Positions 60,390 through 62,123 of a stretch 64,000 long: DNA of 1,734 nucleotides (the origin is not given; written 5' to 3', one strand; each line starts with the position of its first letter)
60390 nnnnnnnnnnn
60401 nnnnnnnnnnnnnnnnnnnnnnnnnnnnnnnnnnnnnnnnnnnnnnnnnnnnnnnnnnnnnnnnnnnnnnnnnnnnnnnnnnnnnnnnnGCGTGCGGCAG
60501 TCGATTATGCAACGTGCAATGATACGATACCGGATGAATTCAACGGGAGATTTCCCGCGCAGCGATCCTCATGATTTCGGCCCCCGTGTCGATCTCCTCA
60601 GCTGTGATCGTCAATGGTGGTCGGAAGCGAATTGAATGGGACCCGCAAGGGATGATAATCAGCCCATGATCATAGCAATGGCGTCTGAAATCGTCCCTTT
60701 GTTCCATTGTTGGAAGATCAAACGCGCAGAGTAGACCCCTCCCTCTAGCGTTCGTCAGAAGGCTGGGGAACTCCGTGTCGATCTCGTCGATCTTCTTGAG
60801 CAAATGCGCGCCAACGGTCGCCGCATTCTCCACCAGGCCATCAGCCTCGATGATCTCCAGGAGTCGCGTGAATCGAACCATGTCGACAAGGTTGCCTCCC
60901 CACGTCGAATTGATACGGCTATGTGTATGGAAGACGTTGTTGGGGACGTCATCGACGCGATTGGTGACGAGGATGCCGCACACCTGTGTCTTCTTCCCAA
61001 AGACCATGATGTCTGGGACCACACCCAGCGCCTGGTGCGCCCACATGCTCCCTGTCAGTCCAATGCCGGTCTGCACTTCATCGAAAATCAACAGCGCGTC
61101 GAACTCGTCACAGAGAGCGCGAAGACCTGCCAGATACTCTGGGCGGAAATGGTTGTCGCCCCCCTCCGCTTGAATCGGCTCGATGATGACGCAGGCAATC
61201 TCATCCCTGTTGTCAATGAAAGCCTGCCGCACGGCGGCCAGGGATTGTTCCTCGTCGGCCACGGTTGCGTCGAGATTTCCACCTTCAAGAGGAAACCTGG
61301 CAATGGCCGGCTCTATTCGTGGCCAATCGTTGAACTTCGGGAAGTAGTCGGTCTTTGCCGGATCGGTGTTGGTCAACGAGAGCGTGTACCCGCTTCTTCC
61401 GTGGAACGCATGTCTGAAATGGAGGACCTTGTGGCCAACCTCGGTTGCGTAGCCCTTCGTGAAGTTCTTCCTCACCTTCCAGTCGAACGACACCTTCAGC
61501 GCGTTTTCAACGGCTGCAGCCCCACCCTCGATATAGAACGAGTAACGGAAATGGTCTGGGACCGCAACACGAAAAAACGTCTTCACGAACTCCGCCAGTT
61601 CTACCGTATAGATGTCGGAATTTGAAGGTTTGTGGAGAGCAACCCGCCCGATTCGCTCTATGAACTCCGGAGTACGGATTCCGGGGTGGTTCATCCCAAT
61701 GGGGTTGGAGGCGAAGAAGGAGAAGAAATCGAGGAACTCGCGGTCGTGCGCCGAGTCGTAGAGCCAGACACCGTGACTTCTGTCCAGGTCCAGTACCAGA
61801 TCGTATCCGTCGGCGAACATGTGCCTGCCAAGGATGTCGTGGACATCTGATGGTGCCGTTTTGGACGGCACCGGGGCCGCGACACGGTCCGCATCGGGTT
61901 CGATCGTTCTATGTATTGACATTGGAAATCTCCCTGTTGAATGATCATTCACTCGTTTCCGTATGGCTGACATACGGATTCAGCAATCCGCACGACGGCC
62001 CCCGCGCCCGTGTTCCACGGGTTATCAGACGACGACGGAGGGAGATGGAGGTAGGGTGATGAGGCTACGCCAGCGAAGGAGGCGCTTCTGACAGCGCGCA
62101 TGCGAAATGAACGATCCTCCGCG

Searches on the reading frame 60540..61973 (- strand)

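Call 61: search_protein_families(library=pfam, proteins=[window:60540-61973:-], max_evalue=0.001)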
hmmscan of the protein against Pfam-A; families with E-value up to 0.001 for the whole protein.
window:60540-61973:- (477 aa): 1 family
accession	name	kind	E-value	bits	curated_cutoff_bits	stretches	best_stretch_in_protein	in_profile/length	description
PF00202.27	Aminotran_3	-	6.8e-80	269.1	30.5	1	59-469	9-400/403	Aminotransferase class-III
